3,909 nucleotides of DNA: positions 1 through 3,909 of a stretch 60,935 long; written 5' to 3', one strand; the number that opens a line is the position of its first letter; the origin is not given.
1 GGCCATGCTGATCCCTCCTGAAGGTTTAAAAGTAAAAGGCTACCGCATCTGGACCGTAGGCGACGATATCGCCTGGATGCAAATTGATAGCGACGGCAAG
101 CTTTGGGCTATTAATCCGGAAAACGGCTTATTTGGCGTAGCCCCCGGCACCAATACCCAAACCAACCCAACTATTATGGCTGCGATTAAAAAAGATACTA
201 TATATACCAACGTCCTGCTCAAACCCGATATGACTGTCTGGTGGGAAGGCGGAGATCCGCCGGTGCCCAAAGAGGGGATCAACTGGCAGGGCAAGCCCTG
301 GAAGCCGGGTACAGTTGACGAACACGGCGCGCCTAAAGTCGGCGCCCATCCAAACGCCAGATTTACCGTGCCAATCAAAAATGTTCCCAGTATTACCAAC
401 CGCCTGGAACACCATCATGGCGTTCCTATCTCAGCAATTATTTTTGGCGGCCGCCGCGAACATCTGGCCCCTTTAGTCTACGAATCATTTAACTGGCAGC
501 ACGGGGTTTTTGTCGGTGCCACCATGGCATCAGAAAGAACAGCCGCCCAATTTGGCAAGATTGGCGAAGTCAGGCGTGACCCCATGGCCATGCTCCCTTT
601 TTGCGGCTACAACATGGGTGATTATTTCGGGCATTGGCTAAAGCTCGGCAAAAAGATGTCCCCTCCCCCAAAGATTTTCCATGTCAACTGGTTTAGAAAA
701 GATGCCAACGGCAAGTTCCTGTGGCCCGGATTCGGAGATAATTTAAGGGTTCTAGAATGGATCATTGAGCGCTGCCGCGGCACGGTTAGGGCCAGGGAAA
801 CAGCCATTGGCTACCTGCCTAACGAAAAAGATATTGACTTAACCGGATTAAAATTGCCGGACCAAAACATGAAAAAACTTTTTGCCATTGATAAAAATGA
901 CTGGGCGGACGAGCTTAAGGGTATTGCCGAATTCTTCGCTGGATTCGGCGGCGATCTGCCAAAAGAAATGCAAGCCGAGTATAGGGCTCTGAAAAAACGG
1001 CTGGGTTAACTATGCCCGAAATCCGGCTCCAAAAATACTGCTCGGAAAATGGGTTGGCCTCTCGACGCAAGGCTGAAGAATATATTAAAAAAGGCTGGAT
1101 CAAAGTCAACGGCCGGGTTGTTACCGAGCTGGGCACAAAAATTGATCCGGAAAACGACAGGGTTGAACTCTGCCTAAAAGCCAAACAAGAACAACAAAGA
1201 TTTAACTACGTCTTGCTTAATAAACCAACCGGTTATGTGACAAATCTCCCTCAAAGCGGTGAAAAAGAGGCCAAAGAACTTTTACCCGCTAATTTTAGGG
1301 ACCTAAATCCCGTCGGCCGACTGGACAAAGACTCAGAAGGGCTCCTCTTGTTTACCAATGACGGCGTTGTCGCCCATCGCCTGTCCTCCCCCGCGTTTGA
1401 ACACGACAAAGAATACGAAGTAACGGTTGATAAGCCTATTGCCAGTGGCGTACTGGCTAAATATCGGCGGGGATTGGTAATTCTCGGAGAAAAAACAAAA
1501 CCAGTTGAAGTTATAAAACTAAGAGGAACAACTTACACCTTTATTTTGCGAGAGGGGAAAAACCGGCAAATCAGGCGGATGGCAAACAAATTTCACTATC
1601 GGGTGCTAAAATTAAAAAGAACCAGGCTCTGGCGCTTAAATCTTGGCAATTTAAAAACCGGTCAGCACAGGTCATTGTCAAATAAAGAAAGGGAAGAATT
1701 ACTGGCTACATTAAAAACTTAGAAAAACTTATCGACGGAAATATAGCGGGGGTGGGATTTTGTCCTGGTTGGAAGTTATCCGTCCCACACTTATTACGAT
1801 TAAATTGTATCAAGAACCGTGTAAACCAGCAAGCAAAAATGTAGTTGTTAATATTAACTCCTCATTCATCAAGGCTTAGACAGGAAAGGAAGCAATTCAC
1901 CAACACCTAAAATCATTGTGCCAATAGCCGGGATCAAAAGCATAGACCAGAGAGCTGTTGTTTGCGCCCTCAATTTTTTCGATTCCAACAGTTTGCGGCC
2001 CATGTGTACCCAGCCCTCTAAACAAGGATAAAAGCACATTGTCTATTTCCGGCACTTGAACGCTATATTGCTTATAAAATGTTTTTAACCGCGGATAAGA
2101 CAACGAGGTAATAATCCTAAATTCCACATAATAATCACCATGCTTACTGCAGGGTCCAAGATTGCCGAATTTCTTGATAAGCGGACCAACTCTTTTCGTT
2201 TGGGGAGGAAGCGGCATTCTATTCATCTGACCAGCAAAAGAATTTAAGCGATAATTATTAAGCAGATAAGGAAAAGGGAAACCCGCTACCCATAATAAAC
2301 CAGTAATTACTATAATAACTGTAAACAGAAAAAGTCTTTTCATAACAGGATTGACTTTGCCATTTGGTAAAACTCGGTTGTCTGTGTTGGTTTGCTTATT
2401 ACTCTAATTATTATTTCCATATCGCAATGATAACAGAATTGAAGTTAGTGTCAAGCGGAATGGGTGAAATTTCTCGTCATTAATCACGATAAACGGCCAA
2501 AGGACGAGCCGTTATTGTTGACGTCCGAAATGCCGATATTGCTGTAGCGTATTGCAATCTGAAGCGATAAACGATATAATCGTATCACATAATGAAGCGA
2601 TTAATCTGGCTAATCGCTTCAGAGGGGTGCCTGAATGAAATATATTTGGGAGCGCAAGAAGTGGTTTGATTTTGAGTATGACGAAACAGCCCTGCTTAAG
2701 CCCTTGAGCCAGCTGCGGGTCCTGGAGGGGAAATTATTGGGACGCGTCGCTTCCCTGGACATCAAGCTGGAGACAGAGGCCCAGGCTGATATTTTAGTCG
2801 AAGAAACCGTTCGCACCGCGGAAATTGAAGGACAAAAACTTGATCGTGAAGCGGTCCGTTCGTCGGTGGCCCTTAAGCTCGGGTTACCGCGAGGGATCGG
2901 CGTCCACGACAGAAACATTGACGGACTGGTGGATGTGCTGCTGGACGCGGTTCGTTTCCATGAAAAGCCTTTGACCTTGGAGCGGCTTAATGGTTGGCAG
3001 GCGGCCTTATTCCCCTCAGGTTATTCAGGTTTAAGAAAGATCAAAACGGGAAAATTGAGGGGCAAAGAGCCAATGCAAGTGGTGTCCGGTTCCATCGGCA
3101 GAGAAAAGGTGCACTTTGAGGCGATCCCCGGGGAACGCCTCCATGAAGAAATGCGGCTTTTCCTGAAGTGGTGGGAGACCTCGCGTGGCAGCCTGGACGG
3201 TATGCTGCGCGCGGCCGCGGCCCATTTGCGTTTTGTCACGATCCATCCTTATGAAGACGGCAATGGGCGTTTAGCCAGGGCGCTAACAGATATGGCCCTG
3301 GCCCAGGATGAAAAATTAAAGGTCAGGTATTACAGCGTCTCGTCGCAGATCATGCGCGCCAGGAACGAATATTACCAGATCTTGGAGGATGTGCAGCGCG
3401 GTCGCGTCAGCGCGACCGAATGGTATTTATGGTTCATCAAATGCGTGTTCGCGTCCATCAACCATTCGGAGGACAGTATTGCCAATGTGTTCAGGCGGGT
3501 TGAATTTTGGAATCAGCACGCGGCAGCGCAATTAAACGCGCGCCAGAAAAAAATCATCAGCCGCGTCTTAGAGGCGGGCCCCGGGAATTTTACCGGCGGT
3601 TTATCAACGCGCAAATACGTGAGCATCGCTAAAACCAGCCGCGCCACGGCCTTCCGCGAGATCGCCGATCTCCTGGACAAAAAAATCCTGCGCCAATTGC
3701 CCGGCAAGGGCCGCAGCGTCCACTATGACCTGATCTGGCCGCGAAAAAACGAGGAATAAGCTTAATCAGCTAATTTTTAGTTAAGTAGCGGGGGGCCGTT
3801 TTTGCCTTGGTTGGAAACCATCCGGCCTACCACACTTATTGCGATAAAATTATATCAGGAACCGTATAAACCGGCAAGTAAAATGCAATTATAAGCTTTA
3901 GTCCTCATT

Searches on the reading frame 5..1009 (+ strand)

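Call 74: search_protein_families(library=pfam, proteins=[window:5-1009:+], max_evalue=0.0001)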
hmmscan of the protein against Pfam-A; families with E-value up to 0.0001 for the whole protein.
window:5-1009:+ (334 aa): 1 family
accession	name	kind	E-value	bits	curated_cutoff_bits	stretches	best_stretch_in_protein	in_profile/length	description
PF00821.23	PEPCK_GTP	-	2.9e-139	464.2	23.8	1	9-332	40-357/357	Phosphoenolpyruvate carboxykinase C-terminal P-loop domain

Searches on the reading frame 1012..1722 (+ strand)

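Call 74: search_protein_families(library=pfam, proteins=[window:1012-1722:+], max_evalue=0.0001)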
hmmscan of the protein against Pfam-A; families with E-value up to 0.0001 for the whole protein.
window:1012-1722:+ (236 aa): 2 families
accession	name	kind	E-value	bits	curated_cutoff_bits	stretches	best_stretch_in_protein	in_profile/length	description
PF00849.27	PseudoU_synth_2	-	1.6e-18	67.8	26.8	1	65-192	1-151/152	RNA pseudouridylate synthase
PF01479.30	S4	-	4.1e-11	42.9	22.8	1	5-50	2-47/48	S4 domain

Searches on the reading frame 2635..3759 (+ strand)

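Call 74: search_protein_families(library=pfam, proteins=[window:2635-3759:+], max_evalue=0.0001)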
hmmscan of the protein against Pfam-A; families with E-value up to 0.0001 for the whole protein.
window:2635-3759:+ (374 aa): 2 families
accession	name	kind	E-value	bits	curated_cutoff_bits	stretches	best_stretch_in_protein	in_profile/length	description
PF13776.11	DUF4172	-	6e-26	91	25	1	3-84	1-82/82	Domain of unknown function (DUF4172)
PF02661.23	Fic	-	1.3e-11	45.6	24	1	113-222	2-93/93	Fic/DOC family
